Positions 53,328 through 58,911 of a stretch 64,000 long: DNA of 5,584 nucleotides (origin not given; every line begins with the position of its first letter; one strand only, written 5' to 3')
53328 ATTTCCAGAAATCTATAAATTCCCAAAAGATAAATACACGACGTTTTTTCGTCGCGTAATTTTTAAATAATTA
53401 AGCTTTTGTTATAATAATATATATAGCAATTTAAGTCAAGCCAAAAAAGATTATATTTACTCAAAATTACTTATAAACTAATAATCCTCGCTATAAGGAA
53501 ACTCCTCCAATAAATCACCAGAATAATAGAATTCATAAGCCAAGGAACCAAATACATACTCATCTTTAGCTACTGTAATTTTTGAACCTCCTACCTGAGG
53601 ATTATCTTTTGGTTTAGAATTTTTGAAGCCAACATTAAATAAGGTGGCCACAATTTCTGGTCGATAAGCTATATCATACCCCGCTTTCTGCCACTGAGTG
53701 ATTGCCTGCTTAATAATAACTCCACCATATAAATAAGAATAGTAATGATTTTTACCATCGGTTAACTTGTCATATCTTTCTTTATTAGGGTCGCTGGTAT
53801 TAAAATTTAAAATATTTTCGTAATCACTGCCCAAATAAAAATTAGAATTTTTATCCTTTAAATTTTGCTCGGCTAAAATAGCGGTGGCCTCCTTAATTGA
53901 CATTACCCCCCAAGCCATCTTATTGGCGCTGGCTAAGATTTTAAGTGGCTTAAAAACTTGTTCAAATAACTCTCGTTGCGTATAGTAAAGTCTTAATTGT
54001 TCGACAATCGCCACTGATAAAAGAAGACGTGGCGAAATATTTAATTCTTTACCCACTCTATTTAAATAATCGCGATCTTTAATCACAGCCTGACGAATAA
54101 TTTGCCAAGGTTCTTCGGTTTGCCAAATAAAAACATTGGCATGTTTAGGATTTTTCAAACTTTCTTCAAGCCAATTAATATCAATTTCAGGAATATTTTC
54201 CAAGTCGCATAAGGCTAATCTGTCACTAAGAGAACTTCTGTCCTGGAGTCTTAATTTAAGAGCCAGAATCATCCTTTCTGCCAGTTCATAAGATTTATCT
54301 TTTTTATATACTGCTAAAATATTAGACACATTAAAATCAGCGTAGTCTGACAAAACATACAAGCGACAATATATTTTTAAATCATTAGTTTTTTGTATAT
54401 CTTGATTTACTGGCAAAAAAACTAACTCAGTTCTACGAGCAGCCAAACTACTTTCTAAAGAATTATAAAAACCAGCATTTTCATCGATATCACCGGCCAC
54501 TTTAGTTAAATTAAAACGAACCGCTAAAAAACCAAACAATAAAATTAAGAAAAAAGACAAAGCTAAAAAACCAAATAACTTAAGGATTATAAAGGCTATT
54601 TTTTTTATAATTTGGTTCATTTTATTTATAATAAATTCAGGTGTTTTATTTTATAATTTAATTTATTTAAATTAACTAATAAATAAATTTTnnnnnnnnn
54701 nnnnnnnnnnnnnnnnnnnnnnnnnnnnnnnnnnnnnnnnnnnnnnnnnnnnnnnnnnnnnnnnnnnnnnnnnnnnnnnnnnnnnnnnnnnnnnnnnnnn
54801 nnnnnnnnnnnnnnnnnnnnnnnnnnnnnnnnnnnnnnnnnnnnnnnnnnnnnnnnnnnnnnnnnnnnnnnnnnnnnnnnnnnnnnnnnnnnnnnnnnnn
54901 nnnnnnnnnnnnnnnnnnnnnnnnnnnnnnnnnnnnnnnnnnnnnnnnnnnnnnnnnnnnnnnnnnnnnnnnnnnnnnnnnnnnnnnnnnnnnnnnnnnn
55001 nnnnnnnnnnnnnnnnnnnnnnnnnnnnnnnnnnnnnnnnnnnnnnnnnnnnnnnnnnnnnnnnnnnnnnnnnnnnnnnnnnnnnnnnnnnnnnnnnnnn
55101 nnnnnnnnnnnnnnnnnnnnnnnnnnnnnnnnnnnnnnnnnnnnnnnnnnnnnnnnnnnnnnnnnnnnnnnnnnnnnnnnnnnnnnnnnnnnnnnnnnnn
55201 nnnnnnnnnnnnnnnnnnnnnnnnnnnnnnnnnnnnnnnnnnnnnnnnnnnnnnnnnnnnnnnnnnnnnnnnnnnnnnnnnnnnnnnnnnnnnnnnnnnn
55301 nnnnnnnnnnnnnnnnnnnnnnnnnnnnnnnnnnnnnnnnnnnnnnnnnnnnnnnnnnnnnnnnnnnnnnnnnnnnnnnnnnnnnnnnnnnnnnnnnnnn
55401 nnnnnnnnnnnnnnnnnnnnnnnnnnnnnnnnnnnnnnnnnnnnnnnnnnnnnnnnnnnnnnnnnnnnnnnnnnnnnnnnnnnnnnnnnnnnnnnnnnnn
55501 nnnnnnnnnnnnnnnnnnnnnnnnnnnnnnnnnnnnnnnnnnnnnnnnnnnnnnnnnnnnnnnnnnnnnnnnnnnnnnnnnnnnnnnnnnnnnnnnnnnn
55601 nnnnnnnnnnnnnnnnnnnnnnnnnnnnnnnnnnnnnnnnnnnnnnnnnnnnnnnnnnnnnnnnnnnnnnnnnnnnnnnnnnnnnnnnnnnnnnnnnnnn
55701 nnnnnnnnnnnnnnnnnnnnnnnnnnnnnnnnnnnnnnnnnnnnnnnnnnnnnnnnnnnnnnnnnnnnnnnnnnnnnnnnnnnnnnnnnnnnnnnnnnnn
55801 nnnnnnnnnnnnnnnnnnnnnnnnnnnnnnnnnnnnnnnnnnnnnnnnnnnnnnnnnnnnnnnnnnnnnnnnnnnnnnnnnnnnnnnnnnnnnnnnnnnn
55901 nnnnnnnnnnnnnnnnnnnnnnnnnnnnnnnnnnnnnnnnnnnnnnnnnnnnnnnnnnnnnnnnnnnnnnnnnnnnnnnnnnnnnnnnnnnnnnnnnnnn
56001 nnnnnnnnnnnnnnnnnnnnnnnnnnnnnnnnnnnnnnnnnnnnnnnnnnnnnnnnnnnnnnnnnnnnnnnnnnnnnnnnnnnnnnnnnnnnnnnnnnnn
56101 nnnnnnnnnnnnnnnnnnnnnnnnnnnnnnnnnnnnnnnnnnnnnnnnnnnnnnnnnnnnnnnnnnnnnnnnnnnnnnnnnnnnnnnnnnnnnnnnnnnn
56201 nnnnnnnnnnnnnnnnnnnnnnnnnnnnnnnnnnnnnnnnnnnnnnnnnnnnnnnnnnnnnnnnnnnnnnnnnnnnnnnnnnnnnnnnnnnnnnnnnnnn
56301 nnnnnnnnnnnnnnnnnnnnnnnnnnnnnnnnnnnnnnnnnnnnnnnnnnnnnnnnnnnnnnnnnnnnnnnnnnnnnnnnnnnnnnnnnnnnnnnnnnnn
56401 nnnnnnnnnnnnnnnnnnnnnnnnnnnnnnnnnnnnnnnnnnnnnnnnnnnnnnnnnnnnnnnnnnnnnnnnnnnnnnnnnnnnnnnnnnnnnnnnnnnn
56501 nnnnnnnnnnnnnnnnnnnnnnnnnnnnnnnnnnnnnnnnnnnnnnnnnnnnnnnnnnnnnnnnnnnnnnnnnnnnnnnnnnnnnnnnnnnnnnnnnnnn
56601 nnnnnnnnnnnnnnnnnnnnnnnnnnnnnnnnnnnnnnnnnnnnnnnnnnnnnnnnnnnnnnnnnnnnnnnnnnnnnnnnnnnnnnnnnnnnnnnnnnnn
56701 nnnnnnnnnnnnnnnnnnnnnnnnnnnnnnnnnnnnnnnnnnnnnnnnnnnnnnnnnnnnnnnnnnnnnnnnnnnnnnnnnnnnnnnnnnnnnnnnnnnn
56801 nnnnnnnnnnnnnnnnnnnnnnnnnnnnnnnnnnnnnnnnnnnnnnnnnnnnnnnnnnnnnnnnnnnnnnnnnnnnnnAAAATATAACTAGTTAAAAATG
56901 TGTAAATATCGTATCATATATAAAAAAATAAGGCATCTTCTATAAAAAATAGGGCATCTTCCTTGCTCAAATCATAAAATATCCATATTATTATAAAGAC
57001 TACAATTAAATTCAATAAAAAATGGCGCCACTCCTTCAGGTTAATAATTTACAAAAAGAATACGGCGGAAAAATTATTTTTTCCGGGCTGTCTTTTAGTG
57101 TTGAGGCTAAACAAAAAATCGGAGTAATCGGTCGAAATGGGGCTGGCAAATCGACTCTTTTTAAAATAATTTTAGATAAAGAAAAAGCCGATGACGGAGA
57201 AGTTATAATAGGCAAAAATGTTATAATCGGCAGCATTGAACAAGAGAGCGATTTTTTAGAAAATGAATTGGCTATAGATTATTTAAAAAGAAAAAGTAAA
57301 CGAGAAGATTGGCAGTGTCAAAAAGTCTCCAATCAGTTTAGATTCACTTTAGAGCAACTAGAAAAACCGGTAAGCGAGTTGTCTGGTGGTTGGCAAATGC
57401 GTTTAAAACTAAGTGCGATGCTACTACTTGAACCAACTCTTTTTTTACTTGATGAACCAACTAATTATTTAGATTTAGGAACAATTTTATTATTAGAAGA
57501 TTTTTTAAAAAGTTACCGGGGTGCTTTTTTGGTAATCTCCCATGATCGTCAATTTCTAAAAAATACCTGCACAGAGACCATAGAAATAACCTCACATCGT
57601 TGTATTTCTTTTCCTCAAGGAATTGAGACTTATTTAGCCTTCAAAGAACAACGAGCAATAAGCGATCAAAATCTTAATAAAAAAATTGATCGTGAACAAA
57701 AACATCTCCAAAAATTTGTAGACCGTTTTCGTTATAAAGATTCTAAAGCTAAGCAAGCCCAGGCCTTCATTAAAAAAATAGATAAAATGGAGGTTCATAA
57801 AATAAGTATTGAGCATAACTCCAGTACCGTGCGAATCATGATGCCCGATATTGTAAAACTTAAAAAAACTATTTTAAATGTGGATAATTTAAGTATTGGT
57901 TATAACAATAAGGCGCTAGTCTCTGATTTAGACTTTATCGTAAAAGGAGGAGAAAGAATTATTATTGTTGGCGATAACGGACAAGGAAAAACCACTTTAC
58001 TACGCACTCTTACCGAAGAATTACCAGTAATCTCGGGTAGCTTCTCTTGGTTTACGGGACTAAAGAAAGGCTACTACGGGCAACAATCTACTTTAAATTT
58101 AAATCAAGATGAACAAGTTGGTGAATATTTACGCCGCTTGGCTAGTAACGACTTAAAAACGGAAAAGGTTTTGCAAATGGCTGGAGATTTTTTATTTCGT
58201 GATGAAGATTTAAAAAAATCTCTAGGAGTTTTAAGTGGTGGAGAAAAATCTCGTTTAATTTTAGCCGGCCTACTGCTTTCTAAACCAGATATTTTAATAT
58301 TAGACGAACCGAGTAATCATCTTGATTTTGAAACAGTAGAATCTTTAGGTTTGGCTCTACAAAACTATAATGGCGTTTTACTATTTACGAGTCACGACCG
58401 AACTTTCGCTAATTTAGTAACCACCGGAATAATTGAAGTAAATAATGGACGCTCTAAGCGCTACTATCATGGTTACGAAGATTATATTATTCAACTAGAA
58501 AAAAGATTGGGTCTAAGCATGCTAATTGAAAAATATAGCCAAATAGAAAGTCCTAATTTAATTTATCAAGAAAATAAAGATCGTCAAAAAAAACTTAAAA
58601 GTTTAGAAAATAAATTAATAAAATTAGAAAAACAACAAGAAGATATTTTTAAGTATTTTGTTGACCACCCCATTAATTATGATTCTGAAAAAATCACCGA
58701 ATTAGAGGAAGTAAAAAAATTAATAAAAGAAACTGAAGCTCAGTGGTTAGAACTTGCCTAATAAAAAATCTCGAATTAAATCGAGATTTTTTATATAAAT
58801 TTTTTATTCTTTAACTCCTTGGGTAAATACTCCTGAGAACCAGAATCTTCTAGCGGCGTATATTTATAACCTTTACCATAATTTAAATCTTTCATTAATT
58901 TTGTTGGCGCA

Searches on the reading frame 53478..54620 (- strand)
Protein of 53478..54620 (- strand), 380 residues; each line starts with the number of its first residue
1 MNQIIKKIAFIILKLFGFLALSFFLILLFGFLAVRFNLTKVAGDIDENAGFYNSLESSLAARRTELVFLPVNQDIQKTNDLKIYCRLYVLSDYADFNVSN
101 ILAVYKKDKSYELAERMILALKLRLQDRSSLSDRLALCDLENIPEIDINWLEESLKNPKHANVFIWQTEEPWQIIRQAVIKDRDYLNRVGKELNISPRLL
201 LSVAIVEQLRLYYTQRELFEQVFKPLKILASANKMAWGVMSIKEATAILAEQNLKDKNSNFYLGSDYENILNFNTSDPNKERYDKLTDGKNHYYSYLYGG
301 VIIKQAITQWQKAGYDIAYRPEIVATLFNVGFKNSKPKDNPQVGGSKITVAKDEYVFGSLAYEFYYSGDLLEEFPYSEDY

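Call 28: search_protein_families(library=pfam, proteins=[window:53478-54620:-], max_evalue=0.001)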
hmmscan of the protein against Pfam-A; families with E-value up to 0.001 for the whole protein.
window:53478-54620:- (380 aa): 1 family
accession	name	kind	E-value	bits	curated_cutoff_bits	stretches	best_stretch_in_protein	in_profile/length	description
PF07182.16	DUF1402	-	0.00099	18.8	27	0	294-340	220-267/300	Protein of unknown function (DUF1402)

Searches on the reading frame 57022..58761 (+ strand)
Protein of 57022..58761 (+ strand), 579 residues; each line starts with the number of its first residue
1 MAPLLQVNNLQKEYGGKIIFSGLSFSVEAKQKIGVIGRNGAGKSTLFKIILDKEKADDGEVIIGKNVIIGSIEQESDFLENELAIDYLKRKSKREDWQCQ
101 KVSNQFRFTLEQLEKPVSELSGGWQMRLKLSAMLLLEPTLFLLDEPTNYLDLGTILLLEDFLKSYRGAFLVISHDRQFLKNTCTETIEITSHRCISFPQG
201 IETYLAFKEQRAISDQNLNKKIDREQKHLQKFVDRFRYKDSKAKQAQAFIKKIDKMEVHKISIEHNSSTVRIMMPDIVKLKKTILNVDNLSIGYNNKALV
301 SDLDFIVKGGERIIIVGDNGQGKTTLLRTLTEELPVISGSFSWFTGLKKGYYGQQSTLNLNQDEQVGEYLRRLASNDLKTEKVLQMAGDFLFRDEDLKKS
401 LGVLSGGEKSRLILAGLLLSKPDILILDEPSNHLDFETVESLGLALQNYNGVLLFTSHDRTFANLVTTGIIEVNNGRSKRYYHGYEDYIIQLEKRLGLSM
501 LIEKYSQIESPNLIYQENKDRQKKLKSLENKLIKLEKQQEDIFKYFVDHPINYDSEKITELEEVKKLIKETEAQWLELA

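Call 29: search_protein_families(library=pfam, proteins=[window:57022-58761:+], max_evalue=0.001)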
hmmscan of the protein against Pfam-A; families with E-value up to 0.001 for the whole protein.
window:57022-58761:+ (579 aa): 15 families
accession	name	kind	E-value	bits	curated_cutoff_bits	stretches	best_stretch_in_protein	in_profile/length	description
PF00005.33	ABC_tran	-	2.7e-46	158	25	2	21-148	2-137/137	ABC transporter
PF12848.13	ABC_tran_Xtn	-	1.1e-13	51.5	25.9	1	187-262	1-76/85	ABC transporter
PF13304.12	AAA_21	-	7.4e-11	43.1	27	1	367-459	187-299/304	AAA domain, putative AbiEii toxin, Type IV TA system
PF02463.25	SMC_N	-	3.6e-09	36.8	40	0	34-191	28-213/220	RecF/RecN/SMC N terminal domain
PF13401.12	AAA_22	-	7.1e-07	30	27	0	313-348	8-33/130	AAA domain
PF00931.28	NB-ARC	-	4.8e-06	26.5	23.5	0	312-466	20-144/248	NB-ARC domain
PF13555.12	AAA_29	-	6.7e-06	26.2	27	0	20-47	12-39/61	P-loop containing region of AAA domain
PF01926.29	MMR_HSR1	-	1.4e-05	25.6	21.9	0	32-55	1-23/113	50S ribosome-binding GTPase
PF05729.18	NACHT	-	2.8e-05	24.4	26.7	0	312-333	2-23/167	NACHT domain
PF13238.12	AAA_18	-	3.2e-05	24.8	29.4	0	313-365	1-54/128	AAA domain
PF00006.31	ATP-synt_ab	-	0.00022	21.4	29.5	0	308-333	12-37/213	ATP synthase alpha/beta family, nucleotide-binding domain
PF13191.12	AAA_16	-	0.00028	21.9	32.6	0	308-335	21-49/167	AAA ATPase domain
PF13476.12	AAA_23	-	0.00031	21.9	27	0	313-330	22-39/201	AAA domain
PF08477.19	Roc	-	0.00034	21.3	27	0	312-332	1-21/119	Ras of Complex, Roc, domain of DAPkinase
PF02367.23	TsaE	-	0.00079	19.8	26.6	0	300-339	11-54/128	Threonylcarbamoyl adenosine biosynthesis protein TsaE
